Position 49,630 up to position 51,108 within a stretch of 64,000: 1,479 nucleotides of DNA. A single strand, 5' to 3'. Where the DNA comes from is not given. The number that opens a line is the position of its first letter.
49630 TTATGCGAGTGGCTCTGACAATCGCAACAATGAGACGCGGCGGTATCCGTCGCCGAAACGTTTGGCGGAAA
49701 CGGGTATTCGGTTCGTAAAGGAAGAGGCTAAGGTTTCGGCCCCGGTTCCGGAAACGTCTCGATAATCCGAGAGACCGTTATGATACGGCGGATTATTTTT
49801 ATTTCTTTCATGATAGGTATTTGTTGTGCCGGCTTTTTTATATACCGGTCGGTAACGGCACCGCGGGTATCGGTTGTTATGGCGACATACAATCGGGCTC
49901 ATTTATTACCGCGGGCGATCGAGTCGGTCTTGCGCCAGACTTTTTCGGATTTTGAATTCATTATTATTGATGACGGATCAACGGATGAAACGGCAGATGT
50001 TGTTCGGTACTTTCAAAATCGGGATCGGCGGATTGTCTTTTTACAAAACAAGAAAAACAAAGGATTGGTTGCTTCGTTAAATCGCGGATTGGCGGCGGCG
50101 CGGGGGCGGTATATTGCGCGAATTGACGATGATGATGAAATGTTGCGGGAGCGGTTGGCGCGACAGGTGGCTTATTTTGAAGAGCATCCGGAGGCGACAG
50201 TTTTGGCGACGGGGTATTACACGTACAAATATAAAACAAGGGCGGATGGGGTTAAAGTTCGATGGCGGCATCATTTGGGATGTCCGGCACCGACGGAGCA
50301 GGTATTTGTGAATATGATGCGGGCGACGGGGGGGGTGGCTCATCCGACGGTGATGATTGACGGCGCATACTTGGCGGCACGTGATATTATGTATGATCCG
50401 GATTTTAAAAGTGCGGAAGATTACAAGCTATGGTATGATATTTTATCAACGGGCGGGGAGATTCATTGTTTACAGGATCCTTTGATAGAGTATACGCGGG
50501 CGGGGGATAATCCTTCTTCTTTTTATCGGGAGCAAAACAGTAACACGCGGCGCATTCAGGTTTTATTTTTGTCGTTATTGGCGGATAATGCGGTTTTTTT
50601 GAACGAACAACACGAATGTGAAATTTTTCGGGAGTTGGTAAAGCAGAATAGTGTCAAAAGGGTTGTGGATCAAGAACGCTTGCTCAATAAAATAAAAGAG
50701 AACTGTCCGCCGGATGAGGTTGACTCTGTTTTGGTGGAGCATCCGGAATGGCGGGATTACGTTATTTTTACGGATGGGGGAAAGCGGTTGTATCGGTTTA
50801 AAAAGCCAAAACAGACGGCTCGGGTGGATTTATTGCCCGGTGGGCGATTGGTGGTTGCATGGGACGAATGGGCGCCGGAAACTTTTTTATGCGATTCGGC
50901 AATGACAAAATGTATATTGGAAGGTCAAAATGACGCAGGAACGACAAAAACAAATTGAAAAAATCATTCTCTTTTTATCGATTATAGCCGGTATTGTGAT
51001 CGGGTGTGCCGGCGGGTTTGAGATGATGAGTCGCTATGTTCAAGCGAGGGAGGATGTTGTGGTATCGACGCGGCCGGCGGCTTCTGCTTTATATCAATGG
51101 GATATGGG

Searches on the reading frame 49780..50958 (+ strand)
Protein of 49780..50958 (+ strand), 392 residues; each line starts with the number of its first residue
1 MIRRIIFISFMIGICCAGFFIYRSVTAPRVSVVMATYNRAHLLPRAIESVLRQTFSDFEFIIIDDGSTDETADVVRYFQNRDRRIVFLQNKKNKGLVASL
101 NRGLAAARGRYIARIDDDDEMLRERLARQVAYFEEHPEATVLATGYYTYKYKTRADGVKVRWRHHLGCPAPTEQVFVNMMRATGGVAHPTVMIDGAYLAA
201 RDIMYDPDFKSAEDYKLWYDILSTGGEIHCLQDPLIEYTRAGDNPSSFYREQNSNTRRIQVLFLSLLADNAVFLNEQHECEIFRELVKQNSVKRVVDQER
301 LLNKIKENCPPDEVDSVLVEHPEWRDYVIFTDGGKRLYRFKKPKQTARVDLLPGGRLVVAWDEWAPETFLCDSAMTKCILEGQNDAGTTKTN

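Call 79: find_encoding_contigs(protein=window:49780-50958:+, flank=2500, max_places=10)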
Protein window:49780-50958:+ (392 aa): 3 contigs read that carry it; 1 place shown.
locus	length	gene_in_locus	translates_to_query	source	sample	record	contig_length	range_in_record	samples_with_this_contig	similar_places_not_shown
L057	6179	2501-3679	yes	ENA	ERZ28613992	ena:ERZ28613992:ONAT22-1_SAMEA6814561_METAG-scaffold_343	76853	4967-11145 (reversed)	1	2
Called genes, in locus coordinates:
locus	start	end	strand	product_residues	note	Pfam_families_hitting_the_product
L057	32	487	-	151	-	PF00359:PTS_EIIA_2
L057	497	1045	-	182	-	PF02482:Ribosomal_S30AE, PF16321:Ribosom_S30AE_C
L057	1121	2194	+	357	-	PF04055:Radical_SAM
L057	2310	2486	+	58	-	-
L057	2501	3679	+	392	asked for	PF00535:Glycos_transf_2, PF10111:Glyco_tranf_2_2, PF13641:Glyco_tranf_2_3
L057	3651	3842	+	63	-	-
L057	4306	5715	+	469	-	-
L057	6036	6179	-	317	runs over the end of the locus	PF03255:ACCA, PF01039:Carboxyl_trans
